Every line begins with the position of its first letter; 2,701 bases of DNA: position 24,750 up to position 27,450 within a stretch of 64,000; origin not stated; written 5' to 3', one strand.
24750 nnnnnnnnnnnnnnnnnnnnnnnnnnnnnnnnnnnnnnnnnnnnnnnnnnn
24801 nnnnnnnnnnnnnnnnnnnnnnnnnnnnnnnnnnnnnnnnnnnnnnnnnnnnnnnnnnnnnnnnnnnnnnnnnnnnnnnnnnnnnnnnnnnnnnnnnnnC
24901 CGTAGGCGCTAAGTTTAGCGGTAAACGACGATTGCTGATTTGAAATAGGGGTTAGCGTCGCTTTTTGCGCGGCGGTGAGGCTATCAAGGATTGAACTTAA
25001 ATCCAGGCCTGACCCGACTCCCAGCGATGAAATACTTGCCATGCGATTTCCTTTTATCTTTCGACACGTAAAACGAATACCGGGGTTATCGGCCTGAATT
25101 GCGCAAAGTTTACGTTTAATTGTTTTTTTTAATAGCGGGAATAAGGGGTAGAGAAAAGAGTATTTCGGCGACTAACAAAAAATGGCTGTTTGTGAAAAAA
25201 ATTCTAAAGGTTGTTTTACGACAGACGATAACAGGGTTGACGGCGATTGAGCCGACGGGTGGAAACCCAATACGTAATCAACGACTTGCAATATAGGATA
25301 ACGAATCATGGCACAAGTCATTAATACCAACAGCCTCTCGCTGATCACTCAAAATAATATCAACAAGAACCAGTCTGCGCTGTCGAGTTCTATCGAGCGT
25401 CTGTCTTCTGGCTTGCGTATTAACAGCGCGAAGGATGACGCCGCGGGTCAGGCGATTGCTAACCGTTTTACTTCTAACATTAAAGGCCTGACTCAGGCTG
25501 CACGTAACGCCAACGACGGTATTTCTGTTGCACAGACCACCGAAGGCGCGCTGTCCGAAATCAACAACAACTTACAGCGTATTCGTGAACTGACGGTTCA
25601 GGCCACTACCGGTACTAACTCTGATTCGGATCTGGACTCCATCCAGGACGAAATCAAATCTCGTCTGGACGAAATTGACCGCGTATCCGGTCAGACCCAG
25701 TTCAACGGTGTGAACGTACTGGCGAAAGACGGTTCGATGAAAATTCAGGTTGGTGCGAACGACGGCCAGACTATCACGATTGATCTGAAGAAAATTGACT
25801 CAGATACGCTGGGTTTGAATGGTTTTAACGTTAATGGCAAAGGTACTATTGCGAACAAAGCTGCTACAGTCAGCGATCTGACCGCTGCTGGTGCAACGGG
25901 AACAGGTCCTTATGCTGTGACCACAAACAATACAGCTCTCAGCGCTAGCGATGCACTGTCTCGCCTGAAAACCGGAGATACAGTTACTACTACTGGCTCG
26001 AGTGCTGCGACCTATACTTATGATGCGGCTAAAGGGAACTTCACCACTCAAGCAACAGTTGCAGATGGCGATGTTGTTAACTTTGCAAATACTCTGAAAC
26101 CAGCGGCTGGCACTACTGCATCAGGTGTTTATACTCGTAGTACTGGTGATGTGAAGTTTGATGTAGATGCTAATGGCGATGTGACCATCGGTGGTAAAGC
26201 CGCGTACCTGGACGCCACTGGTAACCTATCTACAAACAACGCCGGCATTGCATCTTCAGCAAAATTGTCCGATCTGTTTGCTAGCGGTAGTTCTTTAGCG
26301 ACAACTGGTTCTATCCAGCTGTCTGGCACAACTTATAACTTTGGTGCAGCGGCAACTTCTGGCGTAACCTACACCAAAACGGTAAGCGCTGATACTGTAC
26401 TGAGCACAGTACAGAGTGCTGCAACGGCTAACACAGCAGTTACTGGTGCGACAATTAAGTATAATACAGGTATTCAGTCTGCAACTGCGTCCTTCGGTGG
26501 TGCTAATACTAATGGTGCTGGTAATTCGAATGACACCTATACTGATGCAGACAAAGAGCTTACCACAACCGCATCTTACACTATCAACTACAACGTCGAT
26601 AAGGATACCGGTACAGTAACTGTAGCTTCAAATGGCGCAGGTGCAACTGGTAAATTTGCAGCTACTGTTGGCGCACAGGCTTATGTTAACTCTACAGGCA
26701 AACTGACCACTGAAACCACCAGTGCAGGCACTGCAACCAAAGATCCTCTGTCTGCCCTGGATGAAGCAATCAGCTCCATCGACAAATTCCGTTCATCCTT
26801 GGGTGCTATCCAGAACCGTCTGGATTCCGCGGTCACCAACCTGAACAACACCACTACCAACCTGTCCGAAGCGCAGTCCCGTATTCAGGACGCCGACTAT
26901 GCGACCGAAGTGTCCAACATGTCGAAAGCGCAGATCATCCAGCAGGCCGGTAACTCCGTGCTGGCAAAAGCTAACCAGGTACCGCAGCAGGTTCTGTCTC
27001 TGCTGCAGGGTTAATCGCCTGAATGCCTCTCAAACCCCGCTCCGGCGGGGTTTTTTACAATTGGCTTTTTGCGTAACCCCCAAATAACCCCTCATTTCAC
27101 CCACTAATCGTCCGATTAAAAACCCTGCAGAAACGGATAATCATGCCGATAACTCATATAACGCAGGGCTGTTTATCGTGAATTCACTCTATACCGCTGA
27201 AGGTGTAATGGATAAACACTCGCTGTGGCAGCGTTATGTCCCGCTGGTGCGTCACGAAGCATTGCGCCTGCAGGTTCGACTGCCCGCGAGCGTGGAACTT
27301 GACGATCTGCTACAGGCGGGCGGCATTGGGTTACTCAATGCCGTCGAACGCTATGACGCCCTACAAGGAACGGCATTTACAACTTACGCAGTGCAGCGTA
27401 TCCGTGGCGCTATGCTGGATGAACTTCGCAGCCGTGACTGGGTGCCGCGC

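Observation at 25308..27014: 568-aa fliC allele with long Thr/Ala/Gly-rich central domain (non-K-12 H antigen)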

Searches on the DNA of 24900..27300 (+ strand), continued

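Call 65: get_annotated_region(hit=H45, flank=4000)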
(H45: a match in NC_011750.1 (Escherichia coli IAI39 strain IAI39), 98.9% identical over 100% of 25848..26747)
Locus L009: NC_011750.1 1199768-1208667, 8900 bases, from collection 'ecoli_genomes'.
description: Escherichia coli IAI39, complete sequence
organism: Escherichia coli IAI39 strain IAI39 (NCBI taxid 585057)
replicon: chromosome; assembly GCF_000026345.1
host: -; source: -; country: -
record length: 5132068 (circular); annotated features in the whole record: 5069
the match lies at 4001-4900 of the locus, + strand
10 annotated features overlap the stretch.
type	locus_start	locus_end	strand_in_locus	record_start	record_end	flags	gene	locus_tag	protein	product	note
CDS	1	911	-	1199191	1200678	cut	amyA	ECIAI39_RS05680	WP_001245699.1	alpha-amylase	-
CDS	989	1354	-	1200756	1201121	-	fliT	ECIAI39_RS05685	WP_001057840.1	flagella biosynthesis regulatory protein FliT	-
CDS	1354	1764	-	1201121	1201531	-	fliS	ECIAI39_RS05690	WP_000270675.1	flagellar export chaperone FliS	-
CDS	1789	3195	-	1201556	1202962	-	fliD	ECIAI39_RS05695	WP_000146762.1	flagellar filament capping protein FliD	-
CDS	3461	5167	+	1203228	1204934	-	-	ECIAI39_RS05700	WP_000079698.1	FliC/FljB family flagellin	-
CDS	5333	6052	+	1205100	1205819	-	fliA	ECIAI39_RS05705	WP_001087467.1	RNA polymerase sigma factor FliA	-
CDS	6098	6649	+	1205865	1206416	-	fliZ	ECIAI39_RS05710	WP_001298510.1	flagella biosynthesis regulatory protein FliZ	-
CDS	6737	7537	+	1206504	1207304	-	tcyJ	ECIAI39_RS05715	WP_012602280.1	cystine ABC transporter substrate-binding protein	-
CDS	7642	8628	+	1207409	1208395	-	dcyD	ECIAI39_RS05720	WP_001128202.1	D-cysteine desulfhydrase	-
CDS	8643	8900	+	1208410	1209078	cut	tcyL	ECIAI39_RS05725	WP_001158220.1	cystine ABC transporter permease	-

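Call 76: search_dna_similar(query=window:26985-27110:+, collection=ecoli_genomes, mode=near, max_rows=12, rows=spread)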
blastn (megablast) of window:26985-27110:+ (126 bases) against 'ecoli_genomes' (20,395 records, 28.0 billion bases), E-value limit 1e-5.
Records with a match: 5378; places in all: 5389; records where one place covers at least 80% of the query: 3526.
Genomes with a match: 5378 of 5426; with a place that covers at least 80% of the query: 3526. Places per genome that has any: lowest 1, median 1, highest 2. On chromosomes: 5387 places; on plasmids: 2.
Best place of each record, by identity: >=99% 1127; 95-99% 77; 90-95% 99; 80-90% 3560; 60-80% 515.
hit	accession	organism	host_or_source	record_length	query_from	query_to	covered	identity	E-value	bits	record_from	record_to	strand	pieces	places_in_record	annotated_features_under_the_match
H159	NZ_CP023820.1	Escherichia coli strain 7/2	Homo sapiens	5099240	1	126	100%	100.0%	1e-58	233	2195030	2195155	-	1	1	FliC/FljB family flagellin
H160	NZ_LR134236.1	Escherichia coli strain NCTC9008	missing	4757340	1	126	100%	80.6%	6e-17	95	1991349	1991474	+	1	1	flagellin FliC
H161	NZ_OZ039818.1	Escherichia coli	-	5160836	1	126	100%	79.1%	1e-13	84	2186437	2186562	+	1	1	flagellin FliC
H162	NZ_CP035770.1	Escherichia coli O145 strain RM8988-C1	Cattle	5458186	1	126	87%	89.5%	2e-11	139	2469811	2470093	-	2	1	FliC/FljB family flagellin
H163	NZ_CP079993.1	Escherichia coli strain EV36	laboratory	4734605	1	126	87%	89.3%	2e-11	139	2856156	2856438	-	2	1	fliC: H48 family flagellin FliC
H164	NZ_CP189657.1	Escherichia coli strain 602687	Homo sapiens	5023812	1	126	87%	89.3%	2e-11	139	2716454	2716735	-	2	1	FliC/FljB family flagellin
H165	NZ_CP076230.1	Escherichia coli O157:H7 strain Rafaela_II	Rectal swab of live bovine cattle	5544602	1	126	87%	89.2%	2e-11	139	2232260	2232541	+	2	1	FliC/FljB family flagellin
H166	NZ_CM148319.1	Escherichia coli strain 28A18CPO003A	Homo sapiens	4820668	1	126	87%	88.4%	9e-10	133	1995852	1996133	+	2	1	FliC/FljB family flagellin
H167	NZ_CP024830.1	Escherichia coli strain CREC-532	Homo sapiens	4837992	1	126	57%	100.0%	3e-9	135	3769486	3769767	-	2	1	FliC/FljB family flagellin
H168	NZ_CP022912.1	Escherichia coli O6:H16 strain 2011EL-1370-2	Homo sapiens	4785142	45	126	65%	86.0%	9e-15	88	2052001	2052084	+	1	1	none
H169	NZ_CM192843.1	Escherichia coli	Homo sapiens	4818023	1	126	56%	100.0%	3e-9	132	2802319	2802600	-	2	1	FliC/FljB family flagellin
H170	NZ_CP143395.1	Escherichia coli strain HD12481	Homo sapiens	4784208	1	33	26%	100.0%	6e-7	62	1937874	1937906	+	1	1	FliC/FljB family flagellin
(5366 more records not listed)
